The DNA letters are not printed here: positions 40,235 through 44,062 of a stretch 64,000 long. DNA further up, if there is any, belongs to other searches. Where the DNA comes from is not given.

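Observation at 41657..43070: Three near-identical 471-bp tandem repeats in the TAA stalk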

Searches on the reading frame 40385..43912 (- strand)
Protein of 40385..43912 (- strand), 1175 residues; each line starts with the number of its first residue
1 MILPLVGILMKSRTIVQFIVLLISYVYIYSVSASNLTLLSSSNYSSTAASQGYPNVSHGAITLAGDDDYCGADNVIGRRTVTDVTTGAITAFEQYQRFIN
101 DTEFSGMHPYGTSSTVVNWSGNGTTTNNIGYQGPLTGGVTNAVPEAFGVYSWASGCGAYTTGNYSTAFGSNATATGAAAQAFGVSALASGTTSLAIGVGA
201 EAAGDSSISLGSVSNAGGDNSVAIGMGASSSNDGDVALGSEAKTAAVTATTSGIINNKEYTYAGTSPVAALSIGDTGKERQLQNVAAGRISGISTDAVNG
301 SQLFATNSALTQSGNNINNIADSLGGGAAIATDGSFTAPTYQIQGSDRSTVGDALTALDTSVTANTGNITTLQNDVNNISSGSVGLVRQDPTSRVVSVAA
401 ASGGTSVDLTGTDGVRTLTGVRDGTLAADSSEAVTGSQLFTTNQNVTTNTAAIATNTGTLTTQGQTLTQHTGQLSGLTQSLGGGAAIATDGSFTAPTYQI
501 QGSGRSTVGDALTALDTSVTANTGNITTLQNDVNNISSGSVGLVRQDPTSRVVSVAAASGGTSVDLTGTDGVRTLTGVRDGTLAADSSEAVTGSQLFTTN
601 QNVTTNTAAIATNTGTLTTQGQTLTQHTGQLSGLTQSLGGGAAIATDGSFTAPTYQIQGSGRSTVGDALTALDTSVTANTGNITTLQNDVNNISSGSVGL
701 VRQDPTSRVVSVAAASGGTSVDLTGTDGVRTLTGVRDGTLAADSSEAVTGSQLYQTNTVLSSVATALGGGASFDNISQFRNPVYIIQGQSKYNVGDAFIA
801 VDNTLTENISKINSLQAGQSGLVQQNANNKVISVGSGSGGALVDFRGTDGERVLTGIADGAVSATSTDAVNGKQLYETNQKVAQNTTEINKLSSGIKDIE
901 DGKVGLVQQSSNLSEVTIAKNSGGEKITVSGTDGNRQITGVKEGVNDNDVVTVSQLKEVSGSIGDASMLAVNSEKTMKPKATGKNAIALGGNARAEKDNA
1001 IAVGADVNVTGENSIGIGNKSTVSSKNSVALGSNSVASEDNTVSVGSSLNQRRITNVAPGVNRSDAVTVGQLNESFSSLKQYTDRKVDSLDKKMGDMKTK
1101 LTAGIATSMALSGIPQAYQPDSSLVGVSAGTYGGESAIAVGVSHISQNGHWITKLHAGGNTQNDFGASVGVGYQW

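Call 10: profile_search(protein=window:40385-43912:-)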
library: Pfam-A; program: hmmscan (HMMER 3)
A. the first sequence (1175 residues): domains with independent E <= 10: 18; with E <= 0.001: 9
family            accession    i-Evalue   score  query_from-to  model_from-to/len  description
YadA_anchor       PF03895.21    1.2e-16    61.0    1115-1175        1-60/60  YadA-like membrane anchor domain
YadA_stalk        PF05662.19    1.8e-10    41.4     281-323         1-40/43  Coiled stalk of trimeric autotransporter adhesin
YadA_stalk        PF05662.19    2.6e-10    40.9     854-896         2-41/43  Coiled stalk of trimeric autotransporter adhesin
YadA_stalk        PF05662.19    1.1e-09    39.0    1053-1089        1-37/43  Coiled stalk of trimeric autotransporter adhesin
YadA_stalk        PF05662.19    1.3e-07    32.3     937-973         1-37/43  Coiled stalk of trimeric autotransporter adhesin
YadA_head         PF05658.19    4.9e-07    30.4     981-1005        1-25/27  YadA head domain repeat (2 copies)
YadA_head         PF05658.19    9.8e-06    26.2    1010-1035        2-27/27  YadA head domain repeat (2 copies)
YadA_head         PF05658.19    0.00046    20.9    1025-1047        3-25/27  YadA head domain repeat (2 copies)
YadA_head         PF05658.19      0.001    19.8     188-212         1-25/27  YadA head domain repeat (2 copies)
YadA_stalk        PF05662.19     0.0048    17.7     418-459         2-40/43  Coiled stalk of trimeric autotransporter adhesin
YadA_stalk        PF05662.19     0.0048    17.7     575-616         2-40/43  Coiled stalk of trimeric autotransporter adhesin
YadA_stalk        PF05662.19     0.0091    16.8     732-769         2-36/43  Coiled stalk of trimeric autotransporter adhesin
YadA_head         PF05658.19      0.013    16.3     216-242         1-27/27  YadA head domain repeat (2 copies)
YadA_head         PF05658.19       0.23    12.3     151-172         6-27/27  YadA head domain repeat (2 copies)
YadA_head         PF05658.19        0.9    10.4     161-179         2-20/27  YadA head domain repeat (2 copies)
DUF7861           PF25260.1         1.3     9.7     688-751        13-73/79  Family of unknown function (DUF7861)
DUF7861           PF25260.1         1.5     9.5     374-434        13-70/79  Family of unknown function (DUF7861)
DUF7861           PF25260.1         1.5     9.5     531-591        13-70/79  Family of unknown function (DUF7861)
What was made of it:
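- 42944..43462 (-): N-terminal YadA-like head repeats and the first neck (aa 151-323 of the 1175-codon ORF). Pfam YadA_head hits at aa 151-242 and YadA_stalk at aa 281-323 (call 10).
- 40772..40972 (-): Membrane-proximal YadA-like head repeats (aa 981-1047). Pfam (call 10).
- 40388..40570 (-): YadA-like beta-barrel membrane anchor (aa 1115-1175). Pfam PF03895, E 1.2e-16, full-length match (call 10).
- On Trimeric autotransporter adhesins (type Vc secretion): PF03895 at aa 1115-1175, model positions 1-60 of 60, E 1.2e-16 (call 10). YadA_head and YadA_stalk hits along the passenger (call 10).
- On FGG, coiled coil, DALL, neck stalk module (BadA/SadA/AtaA type): Pfam YadA_stalk matches the three necks only weakly (E 0.005-0.009, call 10).
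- On Periscope Proteins: The protein is a TAA (call 10), and the unit's elements (coiled coils, DALL, neck) are trimeric by nature.
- TAA identity: Pfam anchor, stalk and head (call 10).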
